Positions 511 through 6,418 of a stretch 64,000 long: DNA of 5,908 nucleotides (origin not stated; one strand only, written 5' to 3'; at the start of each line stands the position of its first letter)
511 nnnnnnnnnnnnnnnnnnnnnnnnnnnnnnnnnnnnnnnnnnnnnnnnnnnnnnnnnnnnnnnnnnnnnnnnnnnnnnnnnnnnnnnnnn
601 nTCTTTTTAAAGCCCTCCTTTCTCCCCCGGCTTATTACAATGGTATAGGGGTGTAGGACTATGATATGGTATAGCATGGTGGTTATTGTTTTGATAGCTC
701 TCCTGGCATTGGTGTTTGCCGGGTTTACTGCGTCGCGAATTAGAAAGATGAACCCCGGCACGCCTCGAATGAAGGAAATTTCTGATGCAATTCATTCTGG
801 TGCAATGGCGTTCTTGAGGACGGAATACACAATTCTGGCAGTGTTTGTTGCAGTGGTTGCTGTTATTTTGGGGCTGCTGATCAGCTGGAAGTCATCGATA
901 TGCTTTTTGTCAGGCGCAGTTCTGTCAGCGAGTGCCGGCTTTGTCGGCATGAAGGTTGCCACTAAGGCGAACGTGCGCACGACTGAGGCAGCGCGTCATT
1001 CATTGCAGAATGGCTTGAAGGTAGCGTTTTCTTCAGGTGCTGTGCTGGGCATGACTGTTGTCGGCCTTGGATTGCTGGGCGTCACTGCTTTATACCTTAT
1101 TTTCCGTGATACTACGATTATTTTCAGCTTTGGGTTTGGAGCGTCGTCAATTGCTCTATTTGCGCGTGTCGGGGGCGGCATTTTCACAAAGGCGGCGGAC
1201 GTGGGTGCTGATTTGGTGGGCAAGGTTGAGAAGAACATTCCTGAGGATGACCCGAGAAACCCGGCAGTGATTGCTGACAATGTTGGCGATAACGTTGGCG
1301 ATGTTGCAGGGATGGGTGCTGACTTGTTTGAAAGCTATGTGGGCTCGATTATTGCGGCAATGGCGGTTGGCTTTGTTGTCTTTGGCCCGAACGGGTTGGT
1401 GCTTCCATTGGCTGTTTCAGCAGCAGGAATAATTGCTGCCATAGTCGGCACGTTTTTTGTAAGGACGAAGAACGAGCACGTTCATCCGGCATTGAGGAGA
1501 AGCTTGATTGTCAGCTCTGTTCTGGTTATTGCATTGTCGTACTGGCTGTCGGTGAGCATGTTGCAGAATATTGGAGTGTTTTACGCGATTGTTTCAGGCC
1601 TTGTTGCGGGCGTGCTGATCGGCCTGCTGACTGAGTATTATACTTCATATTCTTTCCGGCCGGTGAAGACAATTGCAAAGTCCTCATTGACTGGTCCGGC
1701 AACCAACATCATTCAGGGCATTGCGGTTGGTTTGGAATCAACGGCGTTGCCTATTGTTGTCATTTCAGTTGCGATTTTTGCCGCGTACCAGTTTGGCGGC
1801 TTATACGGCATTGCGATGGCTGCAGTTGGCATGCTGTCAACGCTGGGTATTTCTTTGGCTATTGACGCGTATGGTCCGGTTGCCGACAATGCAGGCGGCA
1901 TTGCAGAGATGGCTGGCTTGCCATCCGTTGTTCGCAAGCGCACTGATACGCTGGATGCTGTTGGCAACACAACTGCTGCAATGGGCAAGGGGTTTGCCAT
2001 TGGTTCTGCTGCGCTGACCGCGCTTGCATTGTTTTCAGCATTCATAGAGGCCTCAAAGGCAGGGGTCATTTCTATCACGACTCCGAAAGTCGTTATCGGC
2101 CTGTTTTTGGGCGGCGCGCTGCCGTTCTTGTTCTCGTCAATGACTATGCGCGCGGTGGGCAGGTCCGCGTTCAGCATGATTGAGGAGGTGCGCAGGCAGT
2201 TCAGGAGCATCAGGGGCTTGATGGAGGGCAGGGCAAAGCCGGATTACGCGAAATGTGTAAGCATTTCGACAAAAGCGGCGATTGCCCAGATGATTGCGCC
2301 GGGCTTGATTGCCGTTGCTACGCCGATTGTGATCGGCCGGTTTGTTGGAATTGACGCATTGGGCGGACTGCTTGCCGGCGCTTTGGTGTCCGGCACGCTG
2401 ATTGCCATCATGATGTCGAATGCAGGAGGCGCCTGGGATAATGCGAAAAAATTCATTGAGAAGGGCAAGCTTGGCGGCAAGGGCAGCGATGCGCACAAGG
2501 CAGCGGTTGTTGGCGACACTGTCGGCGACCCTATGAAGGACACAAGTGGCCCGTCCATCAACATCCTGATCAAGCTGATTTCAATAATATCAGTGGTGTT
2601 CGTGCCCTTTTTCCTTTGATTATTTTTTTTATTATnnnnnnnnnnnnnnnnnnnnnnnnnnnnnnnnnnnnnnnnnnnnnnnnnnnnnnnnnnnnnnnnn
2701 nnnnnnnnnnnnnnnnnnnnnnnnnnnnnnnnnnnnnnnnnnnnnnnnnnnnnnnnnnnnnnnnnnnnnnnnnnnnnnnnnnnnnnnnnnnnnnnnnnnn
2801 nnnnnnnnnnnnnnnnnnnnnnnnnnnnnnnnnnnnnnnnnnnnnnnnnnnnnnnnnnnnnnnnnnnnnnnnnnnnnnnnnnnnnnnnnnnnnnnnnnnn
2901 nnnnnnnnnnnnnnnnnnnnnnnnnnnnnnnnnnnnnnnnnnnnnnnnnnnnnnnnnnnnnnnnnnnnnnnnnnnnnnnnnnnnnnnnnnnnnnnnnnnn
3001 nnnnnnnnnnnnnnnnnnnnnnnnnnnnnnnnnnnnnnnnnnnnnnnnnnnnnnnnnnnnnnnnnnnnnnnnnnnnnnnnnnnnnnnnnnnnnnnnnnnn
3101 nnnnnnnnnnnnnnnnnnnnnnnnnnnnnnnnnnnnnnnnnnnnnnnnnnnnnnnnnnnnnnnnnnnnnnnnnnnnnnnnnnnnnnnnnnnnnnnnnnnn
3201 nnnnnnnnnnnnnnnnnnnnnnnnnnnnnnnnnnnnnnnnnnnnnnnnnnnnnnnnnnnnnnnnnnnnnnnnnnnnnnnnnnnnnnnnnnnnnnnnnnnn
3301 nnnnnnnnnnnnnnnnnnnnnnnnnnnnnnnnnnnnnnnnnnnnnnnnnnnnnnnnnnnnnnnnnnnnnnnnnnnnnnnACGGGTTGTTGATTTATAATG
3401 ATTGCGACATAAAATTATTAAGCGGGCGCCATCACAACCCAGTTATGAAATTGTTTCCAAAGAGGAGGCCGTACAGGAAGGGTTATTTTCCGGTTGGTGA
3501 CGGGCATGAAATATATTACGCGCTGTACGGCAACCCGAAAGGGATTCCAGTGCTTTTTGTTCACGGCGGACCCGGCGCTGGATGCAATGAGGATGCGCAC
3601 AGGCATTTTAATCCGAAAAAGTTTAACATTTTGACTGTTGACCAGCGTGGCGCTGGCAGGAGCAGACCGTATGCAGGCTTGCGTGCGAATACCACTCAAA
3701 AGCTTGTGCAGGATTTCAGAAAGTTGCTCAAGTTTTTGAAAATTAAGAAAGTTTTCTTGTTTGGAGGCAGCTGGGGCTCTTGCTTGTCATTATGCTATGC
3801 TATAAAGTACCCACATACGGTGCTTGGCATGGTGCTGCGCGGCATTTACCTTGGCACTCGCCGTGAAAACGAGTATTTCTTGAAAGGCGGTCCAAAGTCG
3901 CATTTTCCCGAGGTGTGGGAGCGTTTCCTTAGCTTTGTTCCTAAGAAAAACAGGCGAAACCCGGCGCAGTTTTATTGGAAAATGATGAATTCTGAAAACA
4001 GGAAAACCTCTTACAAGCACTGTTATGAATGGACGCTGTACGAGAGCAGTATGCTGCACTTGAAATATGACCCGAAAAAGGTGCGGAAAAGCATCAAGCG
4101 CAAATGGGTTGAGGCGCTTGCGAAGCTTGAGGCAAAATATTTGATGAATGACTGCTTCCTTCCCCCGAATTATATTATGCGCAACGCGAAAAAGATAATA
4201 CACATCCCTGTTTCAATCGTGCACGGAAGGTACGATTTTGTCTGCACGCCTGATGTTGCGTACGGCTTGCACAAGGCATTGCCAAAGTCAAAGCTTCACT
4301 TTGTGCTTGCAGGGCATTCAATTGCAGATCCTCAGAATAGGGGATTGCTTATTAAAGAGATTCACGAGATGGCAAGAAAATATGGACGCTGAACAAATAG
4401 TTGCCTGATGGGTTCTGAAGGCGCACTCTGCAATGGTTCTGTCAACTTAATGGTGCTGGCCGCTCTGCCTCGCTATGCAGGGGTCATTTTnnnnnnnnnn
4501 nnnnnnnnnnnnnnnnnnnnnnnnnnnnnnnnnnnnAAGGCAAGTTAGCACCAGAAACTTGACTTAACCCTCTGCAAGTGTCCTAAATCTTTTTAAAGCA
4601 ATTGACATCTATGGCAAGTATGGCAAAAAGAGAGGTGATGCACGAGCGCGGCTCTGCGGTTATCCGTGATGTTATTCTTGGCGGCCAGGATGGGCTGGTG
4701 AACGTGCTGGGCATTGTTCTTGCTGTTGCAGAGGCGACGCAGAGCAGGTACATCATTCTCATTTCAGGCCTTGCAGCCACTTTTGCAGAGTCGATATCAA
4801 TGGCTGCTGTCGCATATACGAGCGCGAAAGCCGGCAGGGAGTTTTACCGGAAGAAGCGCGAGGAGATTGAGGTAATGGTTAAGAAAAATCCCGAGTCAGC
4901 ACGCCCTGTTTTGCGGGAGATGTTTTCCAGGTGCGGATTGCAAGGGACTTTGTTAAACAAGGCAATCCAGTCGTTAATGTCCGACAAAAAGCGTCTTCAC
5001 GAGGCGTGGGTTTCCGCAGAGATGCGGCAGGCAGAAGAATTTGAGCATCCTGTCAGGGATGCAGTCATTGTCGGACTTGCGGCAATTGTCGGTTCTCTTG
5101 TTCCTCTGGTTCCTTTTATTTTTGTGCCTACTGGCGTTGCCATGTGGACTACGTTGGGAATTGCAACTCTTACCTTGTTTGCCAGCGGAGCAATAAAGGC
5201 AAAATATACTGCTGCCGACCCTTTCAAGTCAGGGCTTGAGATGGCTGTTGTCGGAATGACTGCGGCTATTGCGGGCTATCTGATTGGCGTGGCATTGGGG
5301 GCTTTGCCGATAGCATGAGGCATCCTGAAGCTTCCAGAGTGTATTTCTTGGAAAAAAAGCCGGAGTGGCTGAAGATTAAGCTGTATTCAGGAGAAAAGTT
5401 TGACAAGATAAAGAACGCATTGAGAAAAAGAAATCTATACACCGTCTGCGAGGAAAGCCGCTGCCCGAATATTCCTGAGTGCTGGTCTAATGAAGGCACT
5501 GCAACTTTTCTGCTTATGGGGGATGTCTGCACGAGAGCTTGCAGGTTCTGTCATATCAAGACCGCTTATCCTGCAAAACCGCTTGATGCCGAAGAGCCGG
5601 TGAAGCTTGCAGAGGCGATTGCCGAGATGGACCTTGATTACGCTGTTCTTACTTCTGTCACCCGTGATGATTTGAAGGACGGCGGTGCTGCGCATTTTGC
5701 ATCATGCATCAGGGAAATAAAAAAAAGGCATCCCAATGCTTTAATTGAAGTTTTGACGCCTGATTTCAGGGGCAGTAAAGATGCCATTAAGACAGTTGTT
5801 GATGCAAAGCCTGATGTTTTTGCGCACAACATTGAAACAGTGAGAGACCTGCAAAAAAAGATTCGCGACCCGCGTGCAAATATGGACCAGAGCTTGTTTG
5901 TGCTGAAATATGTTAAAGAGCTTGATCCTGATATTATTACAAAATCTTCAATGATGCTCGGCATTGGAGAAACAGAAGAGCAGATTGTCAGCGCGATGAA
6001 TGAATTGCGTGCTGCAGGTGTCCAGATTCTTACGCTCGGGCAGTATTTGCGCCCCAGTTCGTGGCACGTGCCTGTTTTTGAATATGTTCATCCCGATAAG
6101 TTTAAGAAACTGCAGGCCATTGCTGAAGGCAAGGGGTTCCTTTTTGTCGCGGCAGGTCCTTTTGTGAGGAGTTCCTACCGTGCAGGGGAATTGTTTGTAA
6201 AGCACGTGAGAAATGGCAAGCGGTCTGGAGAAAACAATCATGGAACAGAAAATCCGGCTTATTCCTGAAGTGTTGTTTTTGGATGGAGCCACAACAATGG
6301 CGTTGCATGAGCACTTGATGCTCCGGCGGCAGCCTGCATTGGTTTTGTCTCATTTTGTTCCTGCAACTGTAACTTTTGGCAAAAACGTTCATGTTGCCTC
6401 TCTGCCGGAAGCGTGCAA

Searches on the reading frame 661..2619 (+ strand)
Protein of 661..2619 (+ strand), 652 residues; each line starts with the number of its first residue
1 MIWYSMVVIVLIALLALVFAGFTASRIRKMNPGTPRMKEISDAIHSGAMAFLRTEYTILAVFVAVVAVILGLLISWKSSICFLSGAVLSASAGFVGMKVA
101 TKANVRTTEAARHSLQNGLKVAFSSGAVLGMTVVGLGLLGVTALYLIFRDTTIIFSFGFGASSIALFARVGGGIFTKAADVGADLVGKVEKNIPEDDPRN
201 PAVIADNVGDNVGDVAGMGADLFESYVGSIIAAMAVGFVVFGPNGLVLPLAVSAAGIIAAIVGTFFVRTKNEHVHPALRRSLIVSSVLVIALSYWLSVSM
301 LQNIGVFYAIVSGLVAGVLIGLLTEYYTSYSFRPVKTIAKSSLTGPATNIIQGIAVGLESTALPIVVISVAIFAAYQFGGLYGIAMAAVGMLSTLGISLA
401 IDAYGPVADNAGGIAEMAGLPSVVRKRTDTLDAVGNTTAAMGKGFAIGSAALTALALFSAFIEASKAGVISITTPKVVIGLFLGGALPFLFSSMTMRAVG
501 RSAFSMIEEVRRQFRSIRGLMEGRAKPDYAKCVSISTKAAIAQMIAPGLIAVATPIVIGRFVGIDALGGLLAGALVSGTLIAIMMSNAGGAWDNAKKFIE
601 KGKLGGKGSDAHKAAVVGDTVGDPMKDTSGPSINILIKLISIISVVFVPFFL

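Call 23: search_protein_families(library=pfam, proteins=[window:661-2619:+], max_evalue=0.00001)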
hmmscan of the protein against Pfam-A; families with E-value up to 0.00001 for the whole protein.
window:661-2619:+ (652 aa): 1 family
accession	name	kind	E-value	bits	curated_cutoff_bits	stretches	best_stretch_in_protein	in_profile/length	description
PF03030.21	H_PPase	-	1.4e-279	929.6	29.7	1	14-647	1-645/645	Inorganic H+ pyrophosphatase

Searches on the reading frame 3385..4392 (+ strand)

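Call 18: search_protein_families(library=ncbifam, proteins=[window:3385-4392:+])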
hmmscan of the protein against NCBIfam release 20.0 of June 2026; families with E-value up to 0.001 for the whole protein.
window:3385-4392:+ (335 aa): 21 families
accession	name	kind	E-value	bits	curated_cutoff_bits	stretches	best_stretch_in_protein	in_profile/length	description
TIGR01249.1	pro_imino_pep_1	equivalog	1.3e-91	307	259.75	1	28-326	2-303/307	prolyl aminopeptidase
TIGR01250.1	pro_imino_pep_2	subfamily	2.7e-20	73.1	167.65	1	39-152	10-127/288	proline iminopeptidase-family hydrolase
NF045948.1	ProImpepThrmp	equivalog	2.2e-18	66.7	500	1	32-151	4-125/291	proline iminopeptidase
NF045945.1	ProImpepLactob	equivalog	2.9e-14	53.2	400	1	32-149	5-126/293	proline iminopeptidase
NF045632.1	hydroxlase_HsaD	equivalog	4.1e-11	42.4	400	1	42-153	23-136/290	4,5:9,10-diseco-3-hydroxy-5,9,17-trioxoandrosta-1(10),2-diene-4-oate hydrolase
NF050089.1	i_nPHAscl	equivalog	6.2e-11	41.9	300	1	55-315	20-274/288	intracellular short-chain-length polyhydroxyalkanoate depolymerase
NF052610.1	macro_16_ester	equivalog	4.8e-10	39.2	420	1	41-313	11-264/281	alpha/beta fold macrolide esterase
TIGR03695.1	menH_SHCHC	equivalog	6.3e-10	38.9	208.55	1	55-163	4-113/252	2-succinyl-6-hydroxy-2,4-cyclohexadiene-1-carboxylate synthase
TIGR02427.1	protocat_pcaD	equivalog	8.9e-10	38.4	255.85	1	43-151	2-109/251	3-oxoadipate enol-lactonase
NF004514.1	PRK05855.1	equivalog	1.3e-08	33.9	455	1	39-133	8-103/578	SDR family oxidoreductase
NF051488.1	bifunc_PcaDC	exception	3.5e-08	33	390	1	78-151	37-108/375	bifunctional 3-oxoadipate enol-lactonase/4-carboxymuconolactone decarboxylase PcaDC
TIGR03611.1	RutD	equivalog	3.8e-07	29.7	238.5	1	77-151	37-110/258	pyrimidine utilization protein D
NF041759.1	mac_hydro_EstT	equivalog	1.3e-06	27.8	450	1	69-152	40-124/278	macrolide hydrolase EstT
NF011457.0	PRK14875.1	equivalog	1.4e-06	27.6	307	1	39-151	118-228/372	acetoin dehydrogenase dihydrolipoyllysine-residue acetyltransferase subunit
NF053684.1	esterase_mleBCA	exception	1.9e-06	27.2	570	1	43-305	13-256/281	BCA family alpha/beta fold macrolide esterase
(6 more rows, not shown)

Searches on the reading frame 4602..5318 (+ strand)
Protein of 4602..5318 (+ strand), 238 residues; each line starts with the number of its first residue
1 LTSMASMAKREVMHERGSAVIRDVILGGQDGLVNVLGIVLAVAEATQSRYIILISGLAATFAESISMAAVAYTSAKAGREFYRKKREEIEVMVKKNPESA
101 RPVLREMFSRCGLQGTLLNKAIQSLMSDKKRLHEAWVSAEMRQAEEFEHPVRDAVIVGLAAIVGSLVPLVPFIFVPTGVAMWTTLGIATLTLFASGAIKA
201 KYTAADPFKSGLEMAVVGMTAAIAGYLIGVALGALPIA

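Call 18: search_protein_families(library=ncbifam, proteins=[window:4602-5318:+])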
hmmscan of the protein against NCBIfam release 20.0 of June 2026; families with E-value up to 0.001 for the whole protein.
window:4602-5318:+ (238 aa): 2 families
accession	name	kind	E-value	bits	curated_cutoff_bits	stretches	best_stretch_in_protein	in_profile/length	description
TIGR00267.1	TIGR00267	hypoth_equivalog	6e-15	55.4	156.95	2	124-231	67-169/171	TIGR00267 family protein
NF045676.1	FeExpMbfA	equivalog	3.4e-05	23.4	450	0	25-69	177-221/318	iron exporter MbfA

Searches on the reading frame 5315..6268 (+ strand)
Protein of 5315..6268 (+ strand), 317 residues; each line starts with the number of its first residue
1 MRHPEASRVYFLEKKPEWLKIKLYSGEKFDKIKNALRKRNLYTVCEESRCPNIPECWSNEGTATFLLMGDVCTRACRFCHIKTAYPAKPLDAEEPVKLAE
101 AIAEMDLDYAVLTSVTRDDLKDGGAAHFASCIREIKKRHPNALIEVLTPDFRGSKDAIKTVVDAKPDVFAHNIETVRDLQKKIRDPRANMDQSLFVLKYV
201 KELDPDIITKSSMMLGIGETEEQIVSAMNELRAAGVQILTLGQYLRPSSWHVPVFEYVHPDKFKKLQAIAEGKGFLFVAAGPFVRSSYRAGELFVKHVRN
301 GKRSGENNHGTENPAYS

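Call 65: search_protein_families(library=pfam, proteins=[window:5315-6268:+], max_evalue=0.001)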
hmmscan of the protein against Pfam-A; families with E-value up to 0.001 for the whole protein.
window:5315-6268:+ (317 aa): 2 families
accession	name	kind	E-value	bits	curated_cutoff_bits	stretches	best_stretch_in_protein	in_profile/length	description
PF04055.27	Radical_SAM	-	7.8e-23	81.9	29.5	1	68-230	3-165/166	Radical SAM superfamily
PF16881.10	LIAS_N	-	2.8e-10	41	27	1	14-50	60-96/96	N-terminal domain of lipoyl synthase of Radical_SAM family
